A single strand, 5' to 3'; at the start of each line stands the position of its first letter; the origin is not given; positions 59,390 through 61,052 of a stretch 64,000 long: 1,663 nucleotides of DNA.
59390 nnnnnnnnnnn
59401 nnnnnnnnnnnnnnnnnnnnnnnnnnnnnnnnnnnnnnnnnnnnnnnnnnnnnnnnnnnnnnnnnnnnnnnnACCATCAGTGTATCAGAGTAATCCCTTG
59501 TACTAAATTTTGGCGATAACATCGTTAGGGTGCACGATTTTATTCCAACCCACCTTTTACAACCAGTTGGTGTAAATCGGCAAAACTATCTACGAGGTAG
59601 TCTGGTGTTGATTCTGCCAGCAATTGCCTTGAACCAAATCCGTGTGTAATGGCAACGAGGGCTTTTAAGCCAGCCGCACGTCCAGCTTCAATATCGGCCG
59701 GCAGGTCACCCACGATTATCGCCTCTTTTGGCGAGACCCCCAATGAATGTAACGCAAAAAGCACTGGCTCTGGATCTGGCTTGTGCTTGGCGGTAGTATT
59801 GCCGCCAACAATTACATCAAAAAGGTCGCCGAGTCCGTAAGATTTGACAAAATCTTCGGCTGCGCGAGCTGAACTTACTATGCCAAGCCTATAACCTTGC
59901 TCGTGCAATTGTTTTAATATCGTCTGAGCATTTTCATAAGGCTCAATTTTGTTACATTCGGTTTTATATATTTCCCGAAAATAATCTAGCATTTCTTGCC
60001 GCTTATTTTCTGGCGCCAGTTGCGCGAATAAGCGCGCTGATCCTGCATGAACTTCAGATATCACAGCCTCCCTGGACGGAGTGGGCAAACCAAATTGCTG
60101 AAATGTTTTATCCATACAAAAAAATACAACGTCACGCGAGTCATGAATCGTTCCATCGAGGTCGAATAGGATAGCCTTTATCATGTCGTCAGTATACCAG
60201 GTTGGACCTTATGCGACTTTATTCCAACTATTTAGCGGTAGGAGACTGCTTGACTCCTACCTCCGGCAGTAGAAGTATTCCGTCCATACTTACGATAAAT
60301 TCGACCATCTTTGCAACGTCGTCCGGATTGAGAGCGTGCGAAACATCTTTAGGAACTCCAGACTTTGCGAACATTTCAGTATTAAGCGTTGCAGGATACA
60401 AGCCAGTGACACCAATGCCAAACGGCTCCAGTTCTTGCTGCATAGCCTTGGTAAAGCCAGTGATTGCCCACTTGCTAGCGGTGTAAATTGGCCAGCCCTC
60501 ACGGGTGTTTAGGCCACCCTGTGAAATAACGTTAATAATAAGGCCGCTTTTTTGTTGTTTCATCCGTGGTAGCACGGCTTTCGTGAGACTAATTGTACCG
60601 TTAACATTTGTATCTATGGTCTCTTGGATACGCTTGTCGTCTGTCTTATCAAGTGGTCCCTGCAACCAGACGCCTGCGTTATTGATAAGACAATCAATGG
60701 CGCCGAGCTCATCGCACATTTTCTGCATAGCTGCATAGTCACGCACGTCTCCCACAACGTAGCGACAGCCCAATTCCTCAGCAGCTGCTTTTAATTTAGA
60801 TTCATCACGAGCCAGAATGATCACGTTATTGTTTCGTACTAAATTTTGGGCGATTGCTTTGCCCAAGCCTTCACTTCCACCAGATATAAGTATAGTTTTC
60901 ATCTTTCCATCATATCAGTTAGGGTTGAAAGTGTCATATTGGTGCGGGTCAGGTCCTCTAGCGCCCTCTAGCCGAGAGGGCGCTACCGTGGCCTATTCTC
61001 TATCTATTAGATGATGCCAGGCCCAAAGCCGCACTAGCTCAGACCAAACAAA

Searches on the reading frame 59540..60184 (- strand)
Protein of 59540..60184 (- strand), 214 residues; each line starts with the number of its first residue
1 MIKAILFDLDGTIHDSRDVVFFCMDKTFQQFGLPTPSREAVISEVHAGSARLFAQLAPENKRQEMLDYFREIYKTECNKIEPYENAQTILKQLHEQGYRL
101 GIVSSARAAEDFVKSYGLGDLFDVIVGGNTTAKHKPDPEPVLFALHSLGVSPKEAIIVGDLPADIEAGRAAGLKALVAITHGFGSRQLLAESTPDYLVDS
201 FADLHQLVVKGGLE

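Call 103: search_protein_families(library=pfam, proteins=[window:59540-60184:-], max_evalue=0.0001)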
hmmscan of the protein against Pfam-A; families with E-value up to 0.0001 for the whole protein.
window:59540-60184:- (214 aa): 4 families
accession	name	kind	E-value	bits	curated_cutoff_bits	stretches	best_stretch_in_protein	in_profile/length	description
PF13419.12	HAD_2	-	1.3e-44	152.9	23.8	1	5-177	1-177/178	Haloacid dehalogenase-like hydrolase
PF00702.32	Hydrolase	-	6.3e-30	105.4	26.4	1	2-172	1-191/191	haloacid dehalogenase-like hydrolase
PF13242.12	Hydrolase_like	-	3.6e-11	43.3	22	1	134-204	3-75/75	HAD-hyrolase-like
PF12710.13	HAD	-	1.9e-09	38.6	27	1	5-168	1-188/189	haloacid dehalogenase-like hydrolase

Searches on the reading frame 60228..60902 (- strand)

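Call 103: search_protein_families(library=pfam, proteins=[window:60228-60902:-], max_evalue=0.0001)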
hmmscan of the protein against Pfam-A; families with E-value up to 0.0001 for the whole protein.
window:60228-60902:- (224 aa): 8 families
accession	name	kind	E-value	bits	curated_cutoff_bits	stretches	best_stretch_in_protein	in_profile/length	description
PF00106.31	adh_short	-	1.3e-49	168.7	26.6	1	2-181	1-190/195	short chain dehydrogenase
PF13561.12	adh_short_C2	-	1e-27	97.7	27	1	11-186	6-189/236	Enoyl-(Acyl carrier protein) reductase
PF08659.16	KR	-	1.2e-10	42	22.6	1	3-153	2-162/180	KR domain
PF01370.27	Epimerase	-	7.4e-07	29.3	20.9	1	4-111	1-103/240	NAD dependent epimerase/dehydratase family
PF13460.12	NAD_binding_10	-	8.9e-06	26.1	27.2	1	8-174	1-147/184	NAD(P)H-binding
PF02254.24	TrkA_N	-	1.4e-05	25.8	23.8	1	12-62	8-58/116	TrkA-N domain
PF02719.21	Polysacc_synt_2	-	4e-05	23.4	20.2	1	4-110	1-115/293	Polysaccharide biosynthesis protein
PF01073.25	3Beta_HSD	-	6.9e-05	22.5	22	1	6-109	2-102/280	3-beta hydroxysteroid dehydrogenase/isomerase family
